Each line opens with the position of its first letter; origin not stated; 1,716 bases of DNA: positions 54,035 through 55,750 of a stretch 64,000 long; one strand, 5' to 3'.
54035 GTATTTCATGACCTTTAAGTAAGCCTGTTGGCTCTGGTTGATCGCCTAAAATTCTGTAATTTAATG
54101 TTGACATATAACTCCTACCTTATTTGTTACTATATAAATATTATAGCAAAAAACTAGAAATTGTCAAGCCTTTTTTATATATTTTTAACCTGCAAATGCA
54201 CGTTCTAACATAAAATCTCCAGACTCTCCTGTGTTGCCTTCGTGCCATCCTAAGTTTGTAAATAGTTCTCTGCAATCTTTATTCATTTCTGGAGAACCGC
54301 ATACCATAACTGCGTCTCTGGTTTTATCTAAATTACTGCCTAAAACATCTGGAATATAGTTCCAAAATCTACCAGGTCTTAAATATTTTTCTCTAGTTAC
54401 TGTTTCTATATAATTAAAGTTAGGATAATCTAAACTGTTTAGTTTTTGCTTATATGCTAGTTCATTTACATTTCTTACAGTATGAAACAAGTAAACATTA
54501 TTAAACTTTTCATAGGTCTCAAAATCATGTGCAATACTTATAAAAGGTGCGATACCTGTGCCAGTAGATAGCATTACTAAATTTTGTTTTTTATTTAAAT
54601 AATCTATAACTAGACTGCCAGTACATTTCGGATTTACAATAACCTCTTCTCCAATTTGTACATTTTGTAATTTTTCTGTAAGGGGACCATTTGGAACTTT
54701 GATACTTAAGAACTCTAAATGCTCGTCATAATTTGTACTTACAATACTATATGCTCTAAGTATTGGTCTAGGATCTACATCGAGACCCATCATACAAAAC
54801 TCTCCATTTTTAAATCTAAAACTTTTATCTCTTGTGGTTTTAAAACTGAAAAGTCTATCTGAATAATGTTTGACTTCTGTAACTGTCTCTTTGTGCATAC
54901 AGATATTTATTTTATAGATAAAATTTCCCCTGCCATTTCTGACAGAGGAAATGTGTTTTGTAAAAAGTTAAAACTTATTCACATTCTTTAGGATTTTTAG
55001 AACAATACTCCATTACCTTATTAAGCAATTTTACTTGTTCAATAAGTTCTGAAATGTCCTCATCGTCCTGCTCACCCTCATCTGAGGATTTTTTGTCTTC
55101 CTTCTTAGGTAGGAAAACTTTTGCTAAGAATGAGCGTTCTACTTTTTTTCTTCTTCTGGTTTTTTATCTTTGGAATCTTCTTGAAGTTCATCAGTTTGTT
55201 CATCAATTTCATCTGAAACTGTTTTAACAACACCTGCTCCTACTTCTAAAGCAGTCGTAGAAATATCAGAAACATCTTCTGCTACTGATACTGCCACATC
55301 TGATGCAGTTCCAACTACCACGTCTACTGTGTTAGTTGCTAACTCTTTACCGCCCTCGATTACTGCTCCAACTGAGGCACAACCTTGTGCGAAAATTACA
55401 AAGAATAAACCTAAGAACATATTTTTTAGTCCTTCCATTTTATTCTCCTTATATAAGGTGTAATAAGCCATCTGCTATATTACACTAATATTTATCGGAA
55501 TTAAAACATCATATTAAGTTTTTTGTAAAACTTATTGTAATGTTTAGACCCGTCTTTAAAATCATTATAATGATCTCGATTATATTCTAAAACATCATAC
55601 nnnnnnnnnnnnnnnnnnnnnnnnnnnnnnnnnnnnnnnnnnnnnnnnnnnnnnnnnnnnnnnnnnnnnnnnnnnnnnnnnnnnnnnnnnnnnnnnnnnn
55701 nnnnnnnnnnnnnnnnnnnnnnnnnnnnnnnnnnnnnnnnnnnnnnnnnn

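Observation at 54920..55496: Candidate -1 programmed ribosomal frameshift giving two forms of a late lipoprotein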

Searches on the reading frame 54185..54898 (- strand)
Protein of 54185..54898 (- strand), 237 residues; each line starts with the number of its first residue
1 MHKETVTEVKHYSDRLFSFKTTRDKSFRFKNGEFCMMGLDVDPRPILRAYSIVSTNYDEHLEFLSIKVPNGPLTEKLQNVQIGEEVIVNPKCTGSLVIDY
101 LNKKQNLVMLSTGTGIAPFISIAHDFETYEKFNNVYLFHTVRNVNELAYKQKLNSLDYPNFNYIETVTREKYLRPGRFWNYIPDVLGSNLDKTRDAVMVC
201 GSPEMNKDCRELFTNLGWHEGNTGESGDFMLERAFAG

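Call 10: search_protein_families(library=pfam, proteins=[window:54185-54898:-], max_evalue=0.01)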
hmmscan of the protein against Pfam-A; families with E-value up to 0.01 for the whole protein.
window:54185-54898:- (237 aa): 3 families
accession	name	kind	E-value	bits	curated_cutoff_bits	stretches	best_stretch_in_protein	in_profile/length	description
PF00175.26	NAD_binding_1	-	1.7e-12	48.3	22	1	109-210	1-108/109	Oxidoreductase NAD-binding domain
PF00970.30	FAD_binding_6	-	1e-06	29.4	21.1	1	14-88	14-90/99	Oxidoreductase FAD-binding domain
PF08030.17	NAD_binding_6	-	1.5e-06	28.8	22.2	1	105-156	2-59/156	Ferric reductase NAD binding domain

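Call 11: search_protein_families(library=phrogs, proteins=[window:54185-54898:-], max_evalue=0.01)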
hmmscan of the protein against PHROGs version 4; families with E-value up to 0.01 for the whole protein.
window:54185-54898:- (237 aa): 0 families

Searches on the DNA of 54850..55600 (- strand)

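Call 14: search_dna_similar(query=window:54900-55520:-, collection=phages, mode=distant, max_evalue=0.001)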
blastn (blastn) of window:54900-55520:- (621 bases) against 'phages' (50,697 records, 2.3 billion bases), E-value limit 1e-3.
No match.

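Call 30: search_dna_similar(query=L045:1500-4300:+, collection=phages, mode=distant, max_evalue=0.00001, max_rows=15)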
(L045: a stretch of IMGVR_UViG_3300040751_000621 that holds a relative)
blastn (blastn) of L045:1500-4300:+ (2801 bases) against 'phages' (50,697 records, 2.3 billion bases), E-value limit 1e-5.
Records with a match: 404; places in all: 412; records where one place covers at least 80% of the query: 0.
Best place of each record, by identity: 80-90% 6; 60-80% 398.
By first word of the organism name: Synechococcus 314; Cyanophage 48; Prochlorococcus 22; Marine 8; Methylophilales 4; Cronobacter 4; Pelagibacter 3; Phage 1.
By host as written in the record: - 156; Synechococcus 99; Synechococcus sp. 22; Synechococcus sp. WH7803 20; Synechococcus sp. MW02 18; Synechococcus sp. WH8102 13; Synechococcus sp. WH 7803 12; Synechococcus sp. WH8109 6; and 25 more.
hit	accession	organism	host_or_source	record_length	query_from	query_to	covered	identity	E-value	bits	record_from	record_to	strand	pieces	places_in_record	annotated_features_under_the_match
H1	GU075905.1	Prochlorococcus phage P-HM2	Prochlorococcus sp. MED4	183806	45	688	23%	65.4%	6e-28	133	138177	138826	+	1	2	gp43: DNA polymerase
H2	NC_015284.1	Prochlorococcus phage P-HM2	Prochlorococcus sp. MED4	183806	45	688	23%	65.4%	6e-28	133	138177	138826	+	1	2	gp43: DNA polymerase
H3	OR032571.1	Synechococcus phage DSL-LC02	Synechococcus sp.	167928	369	983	22%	65.5%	4e-24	121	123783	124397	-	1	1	DNA polymerase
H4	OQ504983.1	Synechococcus phage S-8S55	Parasynechococcus marenigrum WH 8102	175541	369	962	21%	66.1%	9e-26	125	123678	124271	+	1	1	DNA polymerase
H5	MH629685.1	Synechococcus virus S-PRM1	Synechococcus sp. WH 7803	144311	369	962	21%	66.1%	7e-27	130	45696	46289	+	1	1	DNA polymerase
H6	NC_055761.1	Synechococcus virus S-PRM1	Synechococcus sp. WH 7803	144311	369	962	21%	66.1%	7e-27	130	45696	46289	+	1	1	DNA polymerase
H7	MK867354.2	Synechococcus phage S-SCSM1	Synechococcus sp. WH 7803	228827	399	967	20%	66.4%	2e-27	132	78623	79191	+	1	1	DNA polymerase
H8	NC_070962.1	Synechococcus phage S-SCSM1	Synechococcus sp. WH 7803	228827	399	967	20%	66.4%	2e-27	132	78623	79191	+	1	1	DNA polymerase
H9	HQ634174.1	Prochlorococcus phage MED4-213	Prochlorococcus MED4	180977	28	553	19%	65.6%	7e-21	110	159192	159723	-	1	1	DNA polymerase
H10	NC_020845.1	Prochlorococcus phage MED4-213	Prochlorococcus MED4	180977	28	553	19%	65.6%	7e-21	110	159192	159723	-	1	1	DNA polymerase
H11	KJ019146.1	Synechococcus phage ACG-2014f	-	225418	28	554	19%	64.9%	2e-16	95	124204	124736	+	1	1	DNA polymerase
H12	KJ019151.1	Synechococcus phage ACG-2014f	-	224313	28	554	19%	64.9%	2e-16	95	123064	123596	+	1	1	DNA polymerase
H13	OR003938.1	Synechococcus phage DSL-LC03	Synechococcus sp.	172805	23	531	18%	65.3%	5e-16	93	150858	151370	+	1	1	DNA polymerase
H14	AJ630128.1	Synechococcus phage S-PM2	Synechococcus sp. SynWH7803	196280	48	538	18%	64.9%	5e-16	94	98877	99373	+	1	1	gp43: DNA polymerase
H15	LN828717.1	Synechococcus phage S-PM2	-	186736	48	538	18%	64.9%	5e-16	94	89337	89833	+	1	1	gp43: DNA polymerase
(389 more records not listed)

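Call 69: search_rna_families(source=window, start=54850, end=55600, threshold=evalue, max_evalue=1)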
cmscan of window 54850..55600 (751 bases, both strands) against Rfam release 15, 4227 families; matches with E-value up to 1: 0.
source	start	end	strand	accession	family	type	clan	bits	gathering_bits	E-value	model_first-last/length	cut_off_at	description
